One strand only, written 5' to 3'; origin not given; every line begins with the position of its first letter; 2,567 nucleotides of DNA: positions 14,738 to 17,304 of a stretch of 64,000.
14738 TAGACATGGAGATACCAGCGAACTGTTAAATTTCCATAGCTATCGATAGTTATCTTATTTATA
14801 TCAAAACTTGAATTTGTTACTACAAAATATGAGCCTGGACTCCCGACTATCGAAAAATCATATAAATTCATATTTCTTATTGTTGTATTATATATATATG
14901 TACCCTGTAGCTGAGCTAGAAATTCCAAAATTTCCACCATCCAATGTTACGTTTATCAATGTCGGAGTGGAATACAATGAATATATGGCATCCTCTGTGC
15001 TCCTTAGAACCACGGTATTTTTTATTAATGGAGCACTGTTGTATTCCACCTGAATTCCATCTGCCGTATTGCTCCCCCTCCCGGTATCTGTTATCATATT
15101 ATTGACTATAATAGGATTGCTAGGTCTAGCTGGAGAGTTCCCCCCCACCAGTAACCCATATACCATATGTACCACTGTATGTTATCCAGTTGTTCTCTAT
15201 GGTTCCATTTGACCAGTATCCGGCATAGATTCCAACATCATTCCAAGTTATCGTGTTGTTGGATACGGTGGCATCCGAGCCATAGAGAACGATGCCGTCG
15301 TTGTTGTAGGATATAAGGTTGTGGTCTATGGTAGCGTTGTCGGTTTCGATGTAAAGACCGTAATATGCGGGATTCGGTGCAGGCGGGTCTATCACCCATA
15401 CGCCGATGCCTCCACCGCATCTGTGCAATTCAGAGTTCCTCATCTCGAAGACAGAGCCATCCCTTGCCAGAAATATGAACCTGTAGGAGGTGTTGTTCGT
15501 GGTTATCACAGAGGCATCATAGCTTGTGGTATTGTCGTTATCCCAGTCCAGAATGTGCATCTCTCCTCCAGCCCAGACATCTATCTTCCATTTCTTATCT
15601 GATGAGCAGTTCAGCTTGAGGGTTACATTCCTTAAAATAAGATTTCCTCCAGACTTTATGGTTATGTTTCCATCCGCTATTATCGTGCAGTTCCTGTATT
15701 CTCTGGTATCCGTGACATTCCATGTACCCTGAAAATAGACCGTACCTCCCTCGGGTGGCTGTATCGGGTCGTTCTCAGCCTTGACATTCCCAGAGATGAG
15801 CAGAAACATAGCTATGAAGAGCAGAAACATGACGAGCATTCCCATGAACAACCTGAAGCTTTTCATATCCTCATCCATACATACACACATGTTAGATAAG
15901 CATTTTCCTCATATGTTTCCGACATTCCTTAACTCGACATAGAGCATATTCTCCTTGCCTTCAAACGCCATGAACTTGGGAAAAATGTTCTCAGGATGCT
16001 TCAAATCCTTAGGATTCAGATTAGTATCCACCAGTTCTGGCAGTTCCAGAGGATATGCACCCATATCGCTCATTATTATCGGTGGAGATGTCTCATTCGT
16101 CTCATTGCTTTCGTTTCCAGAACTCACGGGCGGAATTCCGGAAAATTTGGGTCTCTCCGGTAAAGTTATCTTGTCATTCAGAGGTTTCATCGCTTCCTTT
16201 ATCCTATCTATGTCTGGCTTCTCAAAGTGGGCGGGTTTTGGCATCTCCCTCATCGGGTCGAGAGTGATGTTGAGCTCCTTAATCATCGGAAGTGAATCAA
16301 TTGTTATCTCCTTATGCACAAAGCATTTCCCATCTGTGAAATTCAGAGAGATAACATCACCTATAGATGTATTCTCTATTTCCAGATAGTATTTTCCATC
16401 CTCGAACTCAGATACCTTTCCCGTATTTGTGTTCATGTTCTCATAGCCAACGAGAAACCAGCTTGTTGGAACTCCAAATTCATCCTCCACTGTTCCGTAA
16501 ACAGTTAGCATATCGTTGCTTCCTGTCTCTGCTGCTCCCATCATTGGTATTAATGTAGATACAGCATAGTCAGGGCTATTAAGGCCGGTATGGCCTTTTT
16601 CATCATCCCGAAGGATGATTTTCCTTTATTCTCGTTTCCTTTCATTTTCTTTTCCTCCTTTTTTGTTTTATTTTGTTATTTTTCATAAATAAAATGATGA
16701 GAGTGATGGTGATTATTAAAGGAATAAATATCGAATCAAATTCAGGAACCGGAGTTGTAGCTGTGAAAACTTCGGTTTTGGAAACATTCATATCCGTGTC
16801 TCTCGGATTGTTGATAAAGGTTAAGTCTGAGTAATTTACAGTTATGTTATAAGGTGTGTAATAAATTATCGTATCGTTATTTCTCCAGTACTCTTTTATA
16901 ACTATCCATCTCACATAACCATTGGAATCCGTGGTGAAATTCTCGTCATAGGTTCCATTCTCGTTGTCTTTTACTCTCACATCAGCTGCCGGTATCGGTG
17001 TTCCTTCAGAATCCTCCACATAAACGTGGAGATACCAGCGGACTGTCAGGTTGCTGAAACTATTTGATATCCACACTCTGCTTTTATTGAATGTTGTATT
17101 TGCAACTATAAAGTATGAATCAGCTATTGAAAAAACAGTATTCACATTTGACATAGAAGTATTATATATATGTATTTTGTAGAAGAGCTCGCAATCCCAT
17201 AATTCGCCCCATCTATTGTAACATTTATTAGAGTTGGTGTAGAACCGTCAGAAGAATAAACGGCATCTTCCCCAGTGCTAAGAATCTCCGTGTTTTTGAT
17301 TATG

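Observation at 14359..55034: Unusually high density of single-lesion gene disruptions of every kind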

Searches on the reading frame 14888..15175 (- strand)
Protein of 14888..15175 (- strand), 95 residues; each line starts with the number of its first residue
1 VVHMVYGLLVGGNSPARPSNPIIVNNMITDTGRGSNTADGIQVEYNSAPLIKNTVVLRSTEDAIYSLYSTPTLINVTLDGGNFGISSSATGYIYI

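Call 9: search_protein_families(library=pfam, proteins=[window:14888-15175:-], max_evalue=0.01)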
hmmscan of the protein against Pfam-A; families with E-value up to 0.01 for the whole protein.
window:14888-15175:- (95 aa): 1 family
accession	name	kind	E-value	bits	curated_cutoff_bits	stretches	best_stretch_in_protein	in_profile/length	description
PF13229.12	Beta_helix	-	0.00044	20.3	25.9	1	21-85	11-72/158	Right handed beta helix region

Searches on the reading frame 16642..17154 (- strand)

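Call 9: search_protein_families(library=pfam, proteins=[window:16642-17154:-], max_evalue=0.01)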
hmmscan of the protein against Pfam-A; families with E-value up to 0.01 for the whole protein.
window:16642-17154:- (170 aa): 4 families
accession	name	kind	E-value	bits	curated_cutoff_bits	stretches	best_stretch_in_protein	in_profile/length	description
PF17789.7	MG4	-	1.2e-05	25.9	24.7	1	41-88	17-64/95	Macroglobulin domain MG4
PF13620.12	CarboxypepD_reg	-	1.4e-05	25.8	32.3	1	44-82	4-41/82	Carboxypeptidase regulatory-like domain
PF02369.22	Big_1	-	0.0061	17.1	34.9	0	42-82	21-63/93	Bacterial Ig-like domain (group 1)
PF00630.25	Filamin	-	0.0098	17.1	26.9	0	42-81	40-76/93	Filamin/ABP280 repeat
